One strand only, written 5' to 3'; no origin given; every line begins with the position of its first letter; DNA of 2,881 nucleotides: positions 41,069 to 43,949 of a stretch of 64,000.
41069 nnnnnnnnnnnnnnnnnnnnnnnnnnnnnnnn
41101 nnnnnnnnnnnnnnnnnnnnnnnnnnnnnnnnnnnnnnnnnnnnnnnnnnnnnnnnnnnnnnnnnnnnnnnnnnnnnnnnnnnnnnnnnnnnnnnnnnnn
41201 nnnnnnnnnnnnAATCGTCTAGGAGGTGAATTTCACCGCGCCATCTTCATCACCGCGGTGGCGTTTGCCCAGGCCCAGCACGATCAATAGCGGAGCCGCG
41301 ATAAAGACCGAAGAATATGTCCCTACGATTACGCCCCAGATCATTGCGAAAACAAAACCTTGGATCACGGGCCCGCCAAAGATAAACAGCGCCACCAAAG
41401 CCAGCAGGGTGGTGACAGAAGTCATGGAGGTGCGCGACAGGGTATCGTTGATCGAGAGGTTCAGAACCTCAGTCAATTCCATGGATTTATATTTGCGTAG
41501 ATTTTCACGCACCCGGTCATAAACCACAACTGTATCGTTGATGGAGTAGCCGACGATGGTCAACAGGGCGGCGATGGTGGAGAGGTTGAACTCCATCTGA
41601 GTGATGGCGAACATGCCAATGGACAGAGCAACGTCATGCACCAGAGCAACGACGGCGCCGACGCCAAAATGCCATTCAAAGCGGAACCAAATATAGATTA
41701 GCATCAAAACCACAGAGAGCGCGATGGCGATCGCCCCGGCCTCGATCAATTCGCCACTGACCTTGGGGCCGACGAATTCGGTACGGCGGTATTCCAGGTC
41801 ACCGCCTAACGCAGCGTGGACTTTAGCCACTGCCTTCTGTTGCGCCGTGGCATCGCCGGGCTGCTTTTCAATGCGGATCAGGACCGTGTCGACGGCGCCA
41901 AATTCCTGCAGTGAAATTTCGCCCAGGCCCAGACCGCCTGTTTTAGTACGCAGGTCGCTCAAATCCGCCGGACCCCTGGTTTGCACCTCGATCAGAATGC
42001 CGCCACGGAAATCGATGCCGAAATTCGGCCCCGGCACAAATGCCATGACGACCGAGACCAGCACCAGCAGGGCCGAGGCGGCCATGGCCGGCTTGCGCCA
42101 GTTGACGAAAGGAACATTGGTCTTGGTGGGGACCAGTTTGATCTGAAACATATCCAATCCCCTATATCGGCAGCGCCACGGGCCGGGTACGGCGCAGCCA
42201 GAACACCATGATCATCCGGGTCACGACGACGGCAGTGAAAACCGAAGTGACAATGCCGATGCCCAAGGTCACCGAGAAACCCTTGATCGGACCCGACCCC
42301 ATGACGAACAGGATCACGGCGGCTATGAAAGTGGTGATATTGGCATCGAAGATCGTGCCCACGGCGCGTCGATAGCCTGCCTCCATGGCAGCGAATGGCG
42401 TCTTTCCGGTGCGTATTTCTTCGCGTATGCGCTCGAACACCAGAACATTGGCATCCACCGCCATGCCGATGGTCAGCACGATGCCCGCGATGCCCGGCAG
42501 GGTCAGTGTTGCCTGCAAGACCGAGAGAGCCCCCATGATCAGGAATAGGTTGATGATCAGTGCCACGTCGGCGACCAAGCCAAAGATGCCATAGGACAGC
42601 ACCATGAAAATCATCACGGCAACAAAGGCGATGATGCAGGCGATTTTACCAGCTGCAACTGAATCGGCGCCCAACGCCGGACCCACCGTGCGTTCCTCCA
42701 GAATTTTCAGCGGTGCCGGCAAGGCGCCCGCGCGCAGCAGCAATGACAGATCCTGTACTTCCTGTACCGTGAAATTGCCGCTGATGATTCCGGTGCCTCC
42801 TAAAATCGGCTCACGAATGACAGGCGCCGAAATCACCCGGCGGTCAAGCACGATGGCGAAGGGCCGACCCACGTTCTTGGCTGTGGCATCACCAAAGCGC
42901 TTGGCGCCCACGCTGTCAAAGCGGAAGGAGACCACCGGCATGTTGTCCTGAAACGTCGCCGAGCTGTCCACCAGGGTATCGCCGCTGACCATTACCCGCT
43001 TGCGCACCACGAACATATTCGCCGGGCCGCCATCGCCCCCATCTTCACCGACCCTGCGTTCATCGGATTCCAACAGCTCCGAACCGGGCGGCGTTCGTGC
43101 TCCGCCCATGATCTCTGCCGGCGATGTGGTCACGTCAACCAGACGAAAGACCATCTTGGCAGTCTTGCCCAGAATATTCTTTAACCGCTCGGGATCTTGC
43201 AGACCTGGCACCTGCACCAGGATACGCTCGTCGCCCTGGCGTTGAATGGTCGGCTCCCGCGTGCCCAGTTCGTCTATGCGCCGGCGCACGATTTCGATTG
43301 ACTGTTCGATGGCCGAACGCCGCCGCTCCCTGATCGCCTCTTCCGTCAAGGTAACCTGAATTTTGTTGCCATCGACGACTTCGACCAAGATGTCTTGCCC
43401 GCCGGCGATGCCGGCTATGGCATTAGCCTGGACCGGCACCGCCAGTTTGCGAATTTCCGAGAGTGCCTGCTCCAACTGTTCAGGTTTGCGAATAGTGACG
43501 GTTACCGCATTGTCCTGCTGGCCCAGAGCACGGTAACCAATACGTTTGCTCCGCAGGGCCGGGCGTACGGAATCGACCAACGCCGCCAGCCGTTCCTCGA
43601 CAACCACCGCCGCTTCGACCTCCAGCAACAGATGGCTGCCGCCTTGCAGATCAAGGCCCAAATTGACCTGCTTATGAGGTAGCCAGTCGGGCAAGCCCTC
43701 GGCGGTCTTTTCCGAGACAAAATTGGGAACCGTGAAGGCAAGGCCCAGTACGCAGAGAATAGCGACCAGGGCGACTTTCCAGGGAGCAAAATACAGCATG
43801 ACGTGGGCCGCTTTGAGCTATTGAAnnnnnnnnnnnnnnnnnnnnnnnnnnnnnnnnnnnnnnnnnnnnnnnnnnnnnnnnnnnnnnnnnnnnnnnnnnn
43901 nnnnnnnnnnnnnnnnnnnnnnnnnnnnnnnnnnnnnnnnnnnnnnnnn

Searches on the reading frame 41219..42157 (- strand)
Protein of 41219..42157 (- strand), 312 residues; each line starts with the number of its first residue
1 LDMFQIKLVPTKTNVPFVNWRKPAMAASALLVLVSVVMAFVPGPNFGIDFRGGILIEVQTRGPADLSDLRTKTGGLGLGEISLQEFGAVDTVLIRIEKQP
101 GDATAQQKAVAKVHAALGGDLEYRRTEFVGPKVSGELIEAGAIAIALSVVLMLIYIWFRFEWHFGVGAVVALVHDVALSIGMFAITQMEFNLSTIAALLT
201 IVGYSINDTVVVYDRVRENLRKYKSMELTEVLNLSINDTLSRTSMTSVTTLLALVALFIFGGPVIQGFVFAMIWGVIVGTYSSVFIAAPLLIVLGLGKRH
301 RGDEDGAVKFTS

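Call 21: search_protein_families(library=pfam, proteins=[window:41219-42157:-], max_evalue=0.00001)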
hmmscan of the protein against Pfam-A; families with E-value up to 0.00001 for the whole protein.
window:41219-42157:- (312 aa): 2 families
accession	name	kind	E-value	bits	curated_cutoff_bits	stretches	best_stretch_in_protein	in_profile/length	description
PF02355.23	SecD_SecF_C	-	3.9e-72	242.1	20.5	1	112-294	4-186/189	Protein export membrane protein SecD/SecF, C-terminal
PF07549.19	Sec_GG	-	8.1e-08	32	20.3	1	40-63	4-27/28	SecD/SecF GG Motif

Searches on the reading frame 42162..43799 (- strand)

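Call 21: search_protein_families(library=pfam, proteins=[window:42162-43799:-], max_evalue=0.00001)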
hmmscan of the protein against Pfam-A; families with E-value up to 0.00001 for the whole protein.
window:42162-43799:- (545 aa): 5 families
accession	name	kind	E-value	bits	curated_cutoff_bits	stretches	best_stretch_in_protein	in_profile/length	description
PF22599.2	SecDF_P1_head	-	2e-37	128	27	1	260-362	10-114/114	SecDF, P1 head subdomain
PF21760.3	SecD_1st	-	9.9e-27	92.6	27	1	164-222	1-59/60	Protein translocase subunit SecDF, P1 domain, N-terminal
PF02355.23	SecD_SecF_C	-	6.7e-21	75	20.5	1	365-535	14-187/189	Protein export membrane protein SecD/SecF, C-terminal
PF07549.19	Sec_GG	-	2.6e-07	30.4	20.3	1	39-65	2-28/28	SecD/SecF GG Motif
PF03176.21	MMPL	-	5.9e-07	29.2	20.5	1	388-533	154-301/333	MMPL family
